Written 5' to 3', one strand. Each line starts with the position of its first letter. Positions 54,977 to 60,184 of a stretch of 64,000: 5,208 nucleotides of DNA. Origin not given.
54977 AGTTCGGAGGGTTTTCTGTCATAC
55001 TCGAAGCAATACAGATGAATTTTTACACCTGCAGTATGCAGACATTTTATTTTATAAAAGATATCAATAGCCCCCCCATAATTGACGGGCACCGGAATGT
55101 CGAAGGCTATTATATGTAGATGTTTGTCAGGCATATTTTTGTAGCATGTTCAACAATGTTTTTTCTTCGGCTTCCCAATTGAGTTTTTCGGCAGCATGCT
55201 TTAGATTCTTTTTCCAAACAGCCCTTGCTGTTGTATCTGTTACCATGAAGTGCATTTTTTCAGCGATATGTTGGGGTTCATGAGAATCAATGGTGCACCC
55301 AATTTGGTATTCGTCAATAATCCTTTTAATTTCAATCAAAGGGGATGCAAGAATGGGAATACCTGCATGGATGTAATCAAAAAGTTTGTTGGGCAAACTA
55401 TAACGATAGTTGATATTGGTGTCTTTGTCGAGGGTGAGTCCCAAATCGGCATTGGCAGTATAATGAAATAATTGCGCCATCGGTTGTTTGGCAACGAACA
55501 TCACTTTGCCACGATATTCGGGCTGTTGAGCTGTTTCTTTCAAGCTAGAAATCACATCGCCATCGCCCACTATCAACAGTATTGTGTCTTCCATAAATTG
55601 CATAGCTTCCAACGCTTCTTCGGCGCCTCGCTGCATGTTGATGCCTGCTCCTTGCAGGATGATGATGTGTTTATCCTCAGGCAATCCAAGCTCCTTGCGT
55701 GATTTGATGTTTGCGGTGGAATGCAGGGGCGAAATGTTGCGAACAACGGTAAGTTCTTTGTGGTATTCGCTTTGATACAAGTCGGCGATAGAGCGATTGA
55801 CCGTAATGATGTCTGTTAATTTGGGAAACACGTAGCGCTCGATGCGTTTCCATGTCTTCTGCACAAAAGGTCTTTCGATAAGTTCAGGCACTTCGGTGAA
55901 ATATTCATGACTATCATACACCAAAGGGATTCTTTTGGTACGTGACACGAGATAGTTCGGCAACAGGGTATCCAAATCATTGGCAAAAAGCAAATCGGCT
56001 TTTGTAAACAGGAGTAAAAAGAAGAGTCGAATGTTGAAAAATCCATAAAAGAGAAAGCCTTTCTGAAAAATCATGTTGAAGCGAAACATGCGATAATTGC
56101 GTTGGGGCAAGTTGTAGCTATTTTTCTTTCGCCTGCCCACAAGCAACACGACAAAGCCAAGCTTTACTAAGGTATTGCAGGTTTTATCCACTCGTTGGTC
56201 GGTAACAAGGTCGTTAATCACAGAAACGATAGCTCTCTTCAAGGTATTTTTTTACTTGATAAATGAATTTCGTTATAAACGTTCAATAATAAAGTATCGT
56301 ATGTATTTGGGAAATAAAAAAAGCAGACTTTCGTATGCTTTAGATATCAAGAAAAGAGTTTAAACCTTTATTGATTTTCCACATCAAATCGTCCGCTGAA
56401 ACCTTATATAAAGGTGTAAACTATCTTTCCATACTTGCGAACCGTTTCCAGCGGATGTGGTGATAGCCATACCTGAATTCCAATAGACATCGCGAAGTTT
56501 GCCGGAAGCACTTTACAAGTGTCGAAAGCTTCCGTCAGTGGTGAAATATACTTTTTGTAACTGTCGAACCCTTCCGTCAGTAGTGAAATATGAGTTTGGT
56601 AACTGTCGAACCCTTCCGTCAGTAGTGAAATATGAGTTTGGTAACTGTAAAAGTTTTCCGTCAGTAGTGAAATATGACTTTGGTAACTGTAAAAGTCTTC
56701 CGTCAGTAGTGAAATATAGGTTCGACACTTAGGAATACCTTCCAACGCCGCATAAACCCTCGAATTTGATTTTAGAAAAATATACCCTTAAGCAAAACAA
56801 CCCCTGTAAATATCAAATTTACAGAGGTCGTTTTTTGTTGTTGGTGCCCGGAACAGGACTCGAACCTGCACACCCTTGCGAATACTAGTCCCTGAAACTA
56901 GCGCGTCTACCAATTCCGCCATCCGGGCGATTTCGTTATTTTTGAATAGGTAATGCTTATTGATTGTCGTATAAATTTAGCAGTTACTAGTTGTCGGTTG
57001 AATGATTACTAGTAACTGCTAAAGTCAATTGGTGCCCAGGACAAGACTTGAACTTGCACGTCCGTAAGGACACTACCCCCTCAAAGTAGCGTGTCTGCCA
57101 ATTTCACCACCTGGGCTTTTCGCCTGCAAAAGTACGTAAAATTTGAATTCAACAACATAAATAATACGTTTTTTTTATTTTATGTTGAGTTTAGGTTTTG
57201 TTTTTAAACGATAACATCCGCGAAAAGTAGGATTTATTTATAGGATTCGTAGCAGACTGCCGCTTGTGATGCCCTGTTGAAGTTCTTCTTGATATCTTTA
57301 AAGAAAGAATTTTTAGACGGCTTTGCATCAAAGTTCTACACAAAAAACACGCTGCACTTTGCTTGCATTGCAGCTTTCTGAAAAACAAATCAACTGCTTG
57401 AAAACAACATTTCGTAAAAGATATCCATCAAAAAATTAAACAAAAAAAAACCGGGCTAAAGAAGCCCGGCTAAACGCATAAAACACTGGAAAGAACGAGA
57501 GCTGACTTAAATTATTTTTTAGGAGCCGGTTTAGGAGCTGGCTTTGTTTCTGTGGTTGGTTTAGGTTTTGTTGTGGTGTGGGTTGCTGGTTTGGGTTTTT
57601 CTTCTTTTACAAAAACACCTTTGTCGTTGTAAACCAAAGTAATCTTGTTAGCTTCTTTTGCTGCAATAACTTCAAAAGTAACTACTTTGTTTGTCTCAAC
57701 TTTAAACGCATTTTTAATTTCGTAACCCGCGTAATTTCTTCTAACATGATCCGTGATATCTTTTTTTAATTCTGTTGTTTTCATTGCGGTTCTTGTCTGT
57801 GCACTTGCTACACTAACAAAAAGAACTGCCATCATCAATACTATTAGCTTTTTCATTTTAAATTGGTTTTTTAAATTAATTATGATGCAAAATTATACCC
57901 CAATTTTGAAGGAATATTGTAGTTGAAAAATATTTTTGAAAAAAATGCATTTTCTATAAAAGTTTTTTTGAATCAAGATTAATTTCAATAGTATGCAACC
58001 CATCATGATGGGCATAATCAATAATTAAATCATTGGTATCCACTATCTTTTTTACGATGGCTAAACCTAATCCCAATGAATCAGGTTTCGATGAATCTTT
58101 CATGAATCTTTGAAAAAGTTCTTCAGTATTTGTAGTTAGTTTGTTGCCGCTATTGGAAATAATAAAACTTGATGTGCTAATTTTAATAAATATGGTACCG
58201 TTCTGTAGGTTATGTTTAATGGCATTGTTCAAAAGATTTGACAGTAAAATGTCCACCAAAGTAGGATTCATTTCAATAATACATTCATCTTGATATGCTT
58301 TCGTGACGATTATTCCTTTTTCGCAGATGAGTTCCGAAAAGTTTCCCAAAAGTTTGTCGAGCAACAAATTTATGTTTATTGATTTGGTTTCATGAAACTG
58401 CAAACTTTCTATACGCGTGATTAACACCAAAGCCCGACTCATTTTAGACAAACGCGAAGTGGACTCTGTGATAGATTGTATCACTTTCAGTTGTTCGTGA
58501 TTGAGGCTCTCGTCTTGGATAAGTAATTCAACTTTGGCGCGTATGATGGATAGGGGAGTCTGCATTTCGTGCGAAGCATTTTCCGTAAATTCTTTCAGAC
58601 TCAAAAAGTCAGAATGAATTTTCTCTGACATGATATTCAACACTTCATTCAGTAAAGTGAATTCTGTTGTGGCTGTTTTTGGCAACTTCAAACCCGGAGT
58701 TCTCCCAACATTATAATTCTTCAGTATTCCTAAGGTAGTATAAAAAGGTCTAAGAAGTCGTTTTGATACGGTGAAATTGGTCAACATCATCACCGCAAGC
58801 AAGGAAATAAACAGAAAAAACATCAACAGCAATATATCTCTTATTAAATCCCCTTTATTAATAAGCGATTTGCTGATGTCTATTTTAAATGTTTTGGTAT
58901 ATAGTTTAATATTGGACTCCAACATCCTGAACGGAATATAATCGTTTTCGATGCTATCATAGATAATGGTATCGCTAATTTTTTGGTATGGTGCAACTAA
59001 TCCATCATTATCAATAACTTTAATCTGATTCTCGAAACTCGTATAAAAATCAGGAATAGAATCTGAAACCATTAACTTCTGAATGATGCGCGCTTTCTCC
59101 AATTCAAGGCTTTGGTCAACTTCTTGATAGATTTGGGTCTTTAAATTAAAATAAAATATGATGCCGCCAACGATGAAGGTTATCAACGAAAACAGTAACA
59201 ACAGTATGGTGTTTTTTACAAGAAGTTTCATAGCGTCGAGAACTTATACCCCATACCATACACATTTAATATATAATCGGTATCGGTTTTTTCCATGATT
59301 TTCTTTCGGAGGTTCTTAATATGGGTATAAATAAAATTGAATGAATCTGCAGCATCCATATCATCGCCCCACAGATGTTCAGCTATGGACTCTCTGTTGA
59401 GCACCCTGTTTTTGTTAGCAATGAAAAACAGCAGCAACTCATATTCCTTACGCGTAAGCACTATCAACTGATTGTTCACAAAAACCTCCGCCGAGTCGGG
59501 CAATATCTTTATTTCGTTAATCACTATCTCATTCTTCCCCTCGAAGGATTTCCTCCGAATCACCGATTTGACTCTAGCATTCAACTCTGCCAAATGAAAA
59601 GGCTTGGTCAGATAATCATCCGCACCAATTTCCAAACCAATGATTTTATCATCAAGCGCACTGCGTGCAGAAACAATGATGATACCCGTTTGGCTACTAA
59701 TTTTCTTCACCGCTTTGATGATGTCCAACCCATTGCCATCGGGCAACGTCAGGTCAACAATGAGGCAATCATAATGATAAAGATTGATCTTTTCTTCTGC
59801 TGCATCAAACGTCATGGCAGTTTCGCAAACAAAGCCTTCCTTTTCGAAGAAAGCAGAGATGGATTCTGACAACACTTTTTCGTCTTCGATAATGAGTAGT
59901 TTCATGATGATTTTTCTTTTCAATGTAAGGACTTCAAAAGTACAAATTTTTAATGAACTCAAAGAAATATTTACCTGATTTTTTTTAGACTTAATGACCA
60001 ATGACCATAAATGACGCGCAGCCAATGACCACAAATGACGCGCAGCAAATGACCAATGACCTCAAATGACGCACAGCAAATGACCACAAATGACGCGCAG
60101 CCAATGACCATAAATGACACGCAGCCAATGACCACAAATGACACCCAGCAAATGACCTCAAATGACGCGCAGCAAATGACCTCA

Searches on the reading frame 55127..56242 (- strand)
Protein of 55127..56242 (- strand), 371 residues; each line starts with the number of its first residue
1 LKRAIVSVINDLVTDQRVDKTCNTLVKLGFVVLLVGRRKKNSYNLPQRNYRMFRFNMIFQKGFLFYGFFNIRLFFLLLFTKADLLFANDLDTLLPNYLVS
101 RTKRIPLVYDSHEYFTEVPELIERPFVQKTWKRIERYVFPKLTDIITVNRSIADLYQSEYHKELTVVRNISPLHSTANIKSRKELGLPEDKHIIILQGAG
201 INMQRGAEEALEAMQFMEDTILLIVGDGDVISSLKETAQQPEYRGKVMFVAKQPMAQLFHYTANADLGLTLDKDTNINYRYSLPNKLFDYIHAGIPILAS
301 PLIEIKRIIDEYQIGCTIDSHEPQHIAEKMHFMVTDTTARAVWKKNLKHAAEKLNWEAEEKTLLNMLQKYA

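Call 8: search_protein_families(library=pfam, proteins=[window:55127-56242:-], max_evalue=0.01)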
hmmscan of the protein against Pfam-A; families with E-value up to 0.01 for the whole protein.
window:55127-56242:- (371 aa): 5 families
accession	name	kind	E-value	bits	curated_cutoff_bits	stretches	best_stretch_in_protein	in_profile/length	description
PF00534.26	Glycos_transf_1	-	3.3e-12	46.7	26.4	1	180-348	4-170/172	Glycosyl transferases group 1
PF13439.12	Glyco_transf_4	-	2.3e-09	38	28.5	1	20-169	10-164/170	Glycosyltransferase Family 4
PF13692.12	Glyco_trans_1_4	-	3.2e-07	31.1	27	1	205-336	15-142/142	Glycosyl transferases group 1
PF13579.12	Glyco_trans_4_4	-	0.0019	19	29.7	1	20-157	9-143/158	Glycosyl transferase 4-like domain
PF13524.12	Glyco_trans_1_2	-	0.0047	17.3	25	1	242-358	23-137/144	Glycosyl transferase-like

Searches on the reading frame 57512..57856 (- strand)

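Call 28: search_protein_families(library=ncbifam, proteins=[window:57512-57856:-], max_evalue=1)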
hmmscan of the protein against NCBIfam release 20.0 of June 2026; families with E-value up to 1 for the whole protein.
window:57512-57856:- (114 aa): 2 families
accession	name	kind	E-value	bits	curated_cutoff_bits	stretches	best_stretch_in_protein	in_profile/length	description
TIGR04526.1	predic_Ig_block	subfamily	0.02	13.8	150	1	2-113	5-108/693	putative immunoglobulin-blocking virulence protein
NF009595.0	PRK13037.1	equivalog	0.036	13.7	396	1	7-88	16-96/226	superantigen-like protein SSL1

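Call 29: search_protein_families(library=phrogs, proteins=[window:57512-57856:-], max_evalue=1)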
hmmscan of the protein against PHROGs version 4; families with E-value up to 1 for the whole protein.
window:57512-57856:- (114 aa): 7 families
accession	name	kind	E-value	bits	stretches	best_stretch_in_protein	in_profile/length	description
phrog_27340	-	unknown function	0.0033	18.8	1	1-59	1-58/97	-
phrog_16511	-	unknown function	0.0077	17.9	1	1-76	1-79/89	-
phrog_14007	-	unknown function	0.013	16.3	1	22-77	106-164/205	-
phrog_24384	-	unknown function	0.045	14.9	1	35-78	15-58/89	-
phrog_35796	-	unknown function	0.054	14.6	1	16-109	77-170/198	-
phrog_25296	-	unknown function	0.12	13.5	1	3-28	19-44/135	-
phrog_36123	-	unknown function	0.33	11.9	1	4-33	5-34/50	-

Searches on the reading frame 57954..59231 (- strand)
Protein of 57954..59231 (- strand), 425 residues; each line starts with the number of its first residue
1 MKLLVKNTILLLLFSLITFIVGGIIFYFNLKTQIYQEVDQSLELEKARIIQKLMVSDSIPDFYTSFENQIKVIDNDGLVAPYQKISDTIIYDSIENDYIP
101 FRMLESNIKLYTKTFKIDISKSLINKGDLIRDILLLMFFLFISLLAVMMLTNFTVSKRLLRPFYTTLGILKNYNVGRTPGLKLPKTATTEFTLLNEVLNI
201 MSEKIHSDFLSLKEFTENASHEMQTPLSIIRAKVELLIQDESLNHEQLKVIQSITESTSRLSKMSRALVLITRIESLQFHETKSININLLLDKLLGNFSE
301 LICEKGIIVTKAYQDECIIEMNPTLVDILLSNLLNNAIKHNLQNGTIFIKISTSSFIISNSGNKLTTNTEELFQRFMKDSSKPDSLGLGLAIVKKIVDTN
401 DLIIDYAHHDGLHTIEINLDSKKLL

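Call 8: search_protein_families(library=pfam, proteins=[window:57954-59231:-], max_evalue=0.01)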
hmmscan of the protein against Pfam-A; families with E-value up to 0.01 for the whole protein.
window:57954-59231:- (425 aa): 3 families
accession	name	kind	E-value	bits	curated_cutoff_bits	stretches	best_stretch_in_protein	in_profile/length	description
PF00512.31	HisKA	-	1.2e-11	44.9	26.9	1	212-276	2-65/66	His Kinase A (phospho-acceptor) domain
PF02518.31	HATPase_c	-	1.8e-11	44.9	26.4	1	325-399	5-86/111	Histidine kinase-, DNA gyrase B-, and HSP90-like ATPase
PF14501.12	HATPase_c_5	-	4.3e-05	23.8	22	1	327-418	7-100/102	GHKL domain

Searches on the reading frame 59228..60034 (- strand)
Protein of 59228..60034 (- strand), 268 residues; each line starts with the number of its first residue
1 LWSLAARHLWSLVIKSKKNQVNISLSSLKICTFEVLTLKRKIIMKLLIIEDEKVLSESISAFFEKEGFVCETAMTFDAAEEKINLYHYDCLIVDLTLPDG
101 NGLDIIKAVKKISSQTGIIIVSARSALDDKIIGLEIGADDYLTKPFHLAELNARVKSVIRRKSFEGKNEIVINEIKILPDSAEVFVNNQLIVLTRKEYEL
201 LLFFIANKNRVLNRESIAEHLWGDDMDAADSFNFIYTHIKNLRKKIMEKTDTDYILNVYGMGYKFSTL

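Call 8: search_protein_families(library=pfam, proteins=[window:59228-60034:-], max_evalue=0.01)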
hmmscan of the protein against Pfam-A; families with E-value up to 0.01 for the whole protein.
window:59228-60034:- (268 aa): 2 families
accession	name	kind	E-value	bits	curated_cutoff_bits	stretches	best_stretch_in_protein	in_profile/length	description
PF00072.30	Response_reg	-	1.4e-25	90.1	30.2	1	47-155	2-110/111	Response regulator receiver domain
PF00486.34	Trans_reg_C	-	1.2e-20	73.8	26.2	1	190-265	3-77/77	Transcriptional regulatory protein, C terminal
